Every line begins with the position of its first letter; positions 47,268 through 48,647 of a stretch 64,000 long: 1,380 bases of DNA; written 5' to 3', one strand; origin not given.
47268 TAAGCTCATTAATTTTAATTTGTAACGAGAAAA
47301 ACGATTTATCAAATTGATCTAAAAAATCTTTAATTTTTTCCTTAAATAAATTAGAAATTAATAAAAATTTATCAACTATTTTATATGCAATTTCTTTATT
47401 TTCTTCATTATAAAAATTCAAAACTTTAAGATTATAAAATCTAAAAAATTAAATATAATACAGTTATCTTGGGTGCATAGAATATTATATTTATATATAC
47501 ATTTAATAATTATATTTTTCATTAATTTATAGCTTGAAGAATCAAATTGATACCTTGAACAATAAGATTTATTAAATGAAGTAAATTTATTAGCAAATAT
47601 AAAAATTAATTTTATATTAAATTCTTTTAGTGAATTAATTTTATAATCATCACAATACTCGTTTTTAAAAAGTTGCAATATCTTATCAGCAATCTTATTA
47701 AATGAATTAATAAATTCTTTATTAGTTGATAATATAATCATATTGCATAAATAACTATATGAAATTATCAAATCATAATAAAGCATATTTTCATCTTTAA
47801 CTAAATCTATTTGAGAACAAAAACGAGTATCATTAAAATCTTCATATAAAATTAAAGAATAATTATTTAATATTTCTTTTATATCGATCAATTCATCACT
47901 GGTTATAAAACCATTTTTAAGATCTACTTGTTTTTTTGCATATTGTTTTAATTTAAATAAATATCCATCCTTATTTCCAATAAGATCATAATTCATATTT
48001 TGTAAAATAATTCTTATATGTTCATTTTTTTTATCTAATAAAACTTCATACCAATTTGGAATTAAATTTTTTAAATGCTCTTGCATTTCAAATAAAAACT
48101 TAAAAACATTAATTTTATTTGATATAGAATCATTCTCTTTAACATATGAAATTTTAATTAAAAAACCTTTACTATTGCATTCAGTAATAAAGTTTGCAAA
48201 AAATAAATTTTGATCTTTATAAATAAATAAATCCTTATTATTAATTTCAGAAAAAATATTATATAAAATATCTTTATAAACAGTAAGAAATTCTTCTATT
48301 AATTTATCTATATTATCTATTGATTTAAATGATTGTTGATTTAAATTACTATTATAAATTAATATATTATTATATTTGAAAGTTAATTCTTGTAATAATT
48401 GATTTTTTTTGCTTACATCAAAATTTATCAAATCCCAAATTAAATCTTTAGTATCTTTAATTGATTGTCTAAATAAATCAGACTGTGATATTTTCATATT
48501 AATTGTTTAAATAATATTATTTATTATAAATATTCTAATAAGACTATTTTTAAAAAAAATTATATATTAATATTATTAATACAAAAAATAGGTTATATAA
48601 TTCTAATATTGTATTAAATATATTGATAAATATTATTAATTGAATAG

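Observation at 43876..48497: A 4.6-kb co-directional block of orphan genes (4 ancestral genes) with coupled starts and stops, between trpS and bamA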

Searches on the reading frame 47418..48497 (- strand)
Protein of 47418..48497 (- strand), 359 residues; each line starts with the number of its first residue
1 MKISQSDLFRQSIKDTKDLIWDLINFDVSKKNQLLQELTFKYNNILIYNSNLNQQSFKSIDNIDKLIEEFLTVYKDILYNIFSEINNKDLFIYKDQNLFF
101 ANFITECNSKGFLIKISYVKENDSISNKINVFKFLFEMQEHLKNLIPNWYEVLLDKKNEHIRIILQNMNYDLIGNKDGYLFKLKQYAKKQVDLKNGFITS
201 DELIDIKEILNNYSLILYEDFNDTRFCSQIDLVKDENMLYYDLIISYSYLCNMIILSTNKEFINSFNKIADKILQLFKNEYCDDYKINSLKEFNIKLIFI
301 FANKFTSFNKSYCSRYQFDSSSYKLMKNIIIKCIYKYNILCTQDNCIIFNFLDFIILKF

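Call 3: search_protein_families(library=pfam, proteins=[window:47418-48497:-], max_evalue=1)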
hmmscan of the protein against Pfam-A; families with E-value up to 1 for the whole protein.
window:47418-48497:- (359 aa): 1 family
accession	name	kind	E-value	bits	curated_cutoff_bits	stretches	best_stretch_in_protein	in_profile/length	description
PF21691.2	LDL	-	0.15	12.6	27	0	303-343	4-44/76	Alpha-galactosyl binding lectin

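Call 5: find_encoding_contigs(protein=window:47418-48497:-, flank=10000, max_places=6)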
Protein window:47418-48497:- (359 aa): no gene with exactly this product is on record in the collection.

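Call 10: find_homologous_proteins(query=window:47418-48497:-, max_evalue=0.01)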
Query window:47418-48497:- (359 aa): 1 proteins with E <= 0.01 among 3007 candidates.
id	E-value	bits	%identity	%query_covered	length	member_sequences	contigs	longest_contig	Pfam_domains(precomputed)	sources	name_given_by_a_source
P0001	1.6e-222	756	100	100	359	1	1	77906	-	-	-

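Call 13: search_protein_families(library=ncbifam, proteins=[window:47418-48497:-], max_evalue=1)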
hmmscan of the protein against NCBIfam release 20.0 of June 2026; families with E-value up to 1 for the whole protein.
window:47418-48497:- (359 aa): 3 families
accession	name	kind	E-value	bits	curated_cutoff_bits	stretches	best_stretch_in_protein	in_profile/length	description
TIGR03610.1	RutC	equivalog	0.0042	17.2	169.1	1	38-123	34-116/127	pyrimidine utilization protein C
NF041288.1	YdaE_coli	subfamily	0.097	12.8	35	1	280-315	4-38/50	YdaE family protein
NF005480.0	PRK07081.1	equivalog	0.12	12.4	72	1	44-70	50-76/83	acyl carrier protein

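Call 14: search_protein_families(library=padloc, proteins=[window:47418-48497:-], max_evalue=1)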
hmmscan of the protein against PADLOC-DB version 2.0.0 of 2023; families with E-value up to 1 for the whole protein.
window:47418-48497:- (359 aa): 1 family
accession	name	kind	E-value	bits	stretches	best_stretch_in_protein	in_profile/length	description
PDLC04361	PDC-M04B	-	0.28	9.3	1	261-346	13-101/125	-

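Call 15: search_protein_families(library=phrogs, proteins=[window:47418-48497:-], max_evalue=1)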
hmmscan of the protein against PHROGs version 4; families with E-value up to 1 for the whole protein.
window:47418-48497:- (359 aa): 1 family
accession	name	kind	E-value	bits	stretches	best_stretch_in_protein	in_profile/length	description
phrog_19384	-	unknown function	0.24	12.7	0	64-87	20-43/96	-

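Call 21: search_solved_structures(query=window:47418-48497:-, max_evalue=10)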
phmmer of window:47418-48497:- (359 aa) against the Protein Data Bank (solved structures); distinct sequences matched with E-value up to 10: 0.

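Call 45: list_cluster_members(proteins=[window:47418-48497:-, window:46429-47421:-, window:45314-46210:-, window:44983-45324:-, window:43876-44811:-, window:26453-27412:-, window:54535-56055:-, window:10304-11899:+, window:23404-23829:+, window:42453-43526:-])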
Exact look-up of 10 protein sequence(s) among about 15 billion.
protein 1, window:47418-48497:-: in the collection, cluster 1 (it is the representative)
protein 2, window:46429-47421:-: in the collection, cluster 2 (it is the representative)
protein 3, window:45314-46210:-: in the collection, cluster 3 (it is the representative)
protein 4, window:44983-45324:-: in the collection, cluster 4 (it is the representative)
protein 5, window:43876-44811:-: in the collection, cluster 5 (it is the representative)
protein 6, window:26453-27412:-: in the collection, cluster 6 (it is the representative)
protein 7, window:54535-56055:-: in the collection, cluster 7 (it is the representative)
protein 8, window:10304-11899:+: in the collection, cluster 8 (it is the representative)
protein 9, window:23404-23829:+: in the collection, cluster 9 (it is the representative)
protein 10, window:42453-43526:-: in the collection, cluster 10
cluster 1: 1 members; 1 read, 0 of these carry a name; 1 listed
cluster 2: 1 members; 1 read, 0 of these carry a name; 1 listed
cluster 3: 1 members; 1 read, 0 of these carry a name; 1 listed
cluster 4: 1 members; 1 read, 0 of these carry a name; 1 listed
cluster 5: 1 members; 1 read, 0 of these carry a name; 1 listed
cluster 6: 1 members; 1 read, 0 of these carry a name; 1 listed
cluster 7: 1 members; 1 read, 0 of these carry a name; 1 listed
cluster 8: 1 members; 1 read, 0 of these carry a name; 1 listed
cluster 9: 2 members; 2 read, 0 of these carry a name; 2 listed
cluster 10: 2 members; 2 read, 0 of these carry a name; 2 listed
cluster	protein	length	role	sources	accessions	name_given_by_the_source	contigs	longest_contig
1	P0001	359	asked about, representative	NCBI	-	-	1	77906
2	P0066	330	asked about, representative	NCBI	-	-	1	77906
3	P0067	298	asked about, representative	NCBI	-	-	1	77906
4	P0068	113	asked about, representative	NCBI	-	-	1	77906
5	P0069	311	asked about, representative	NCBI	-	-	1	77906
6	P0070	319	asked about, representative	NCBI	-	-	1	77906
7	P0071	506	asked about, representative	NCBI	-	-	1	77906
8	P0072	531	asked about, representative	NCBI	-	-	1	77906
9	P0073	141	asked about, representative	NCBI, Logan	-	-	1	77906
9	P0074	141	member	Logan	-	-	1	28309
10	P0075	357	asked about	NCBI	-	-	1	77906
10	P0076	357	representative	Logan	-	-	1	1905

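Call 46: find_encoding_contigs(protein=P0076, flank=10000)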
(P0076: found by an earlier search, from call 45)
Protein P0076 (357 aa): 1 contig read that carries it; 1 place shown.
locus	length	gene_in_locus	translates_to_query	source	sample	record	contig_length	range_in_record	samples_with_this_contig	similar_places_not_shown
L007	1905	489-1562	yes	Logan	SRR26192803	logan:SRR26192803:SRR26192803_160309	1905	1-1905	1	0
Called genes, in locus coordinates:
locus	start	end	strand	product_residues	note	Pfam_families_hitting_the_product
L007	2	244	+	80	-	?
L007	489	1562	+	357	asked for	PF00579:tRNA-synt_1b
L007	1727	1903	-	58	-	?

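Call 47: find_encoding_contigs(protein=P0074, flank=10000)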
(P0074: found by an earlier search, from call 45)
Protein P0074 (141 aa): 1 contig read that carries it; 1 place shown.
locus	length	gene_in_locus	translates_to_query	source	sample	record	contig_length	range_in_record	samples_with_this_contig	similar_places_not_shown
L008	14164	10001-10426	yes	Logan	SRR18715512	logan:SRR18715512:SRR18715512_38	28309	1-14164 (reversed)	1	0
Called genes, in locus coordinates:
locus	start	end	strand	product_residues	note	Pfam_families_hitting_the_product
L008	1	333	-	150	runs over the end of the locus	PF02367:TsaE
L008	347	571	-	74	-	-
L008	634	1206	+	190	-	PF03193:RsgA_GTPase (faint), PF00350:Dynamin_N (faint), PF01926:MMR_HSR1, PF02421:FeoB_N, PF00009:GTP_EFTU (weak)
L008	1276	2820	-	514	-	PF08529:NusA_N, PF13184:KH_NusA_1st, PF26594:KH_NusA_2nd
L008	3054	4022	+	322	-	PF00923:TAL_FSA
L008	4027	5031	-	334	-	PF00551:Formyl_trans_N, PF02911:Formyl_trans_C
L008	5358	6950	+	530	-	PF00266:Aminotran_5 (weak), PF00155:Aminotran_1_2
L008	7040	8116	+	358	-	-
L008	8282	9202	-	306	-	PF00380:Ribosomal_S9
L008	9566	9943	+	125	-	PF16320:Ribosomal_L12_N, PF00542:Ribosomal_L12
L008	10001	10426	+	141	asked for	PF00252:Ribosomal_L16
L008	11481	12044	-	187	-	-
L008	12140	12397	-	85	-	-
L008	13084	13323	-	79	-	-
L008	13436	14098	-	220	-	PF01612:DNA_pol_A_exo1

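Call 56: search_protein_families(library=pfam, proteins=[L008:7040-8116:+, L008:11481-12044:-], max_evalue=0.01)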
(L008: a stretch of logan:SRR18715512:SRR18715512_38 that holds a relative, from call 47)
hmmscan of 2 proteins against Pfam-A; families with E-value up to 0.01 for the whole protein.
L008:7040-8116:+ (358 aa): 0 families

L008:11481-12044:- (187 aa): 0 families
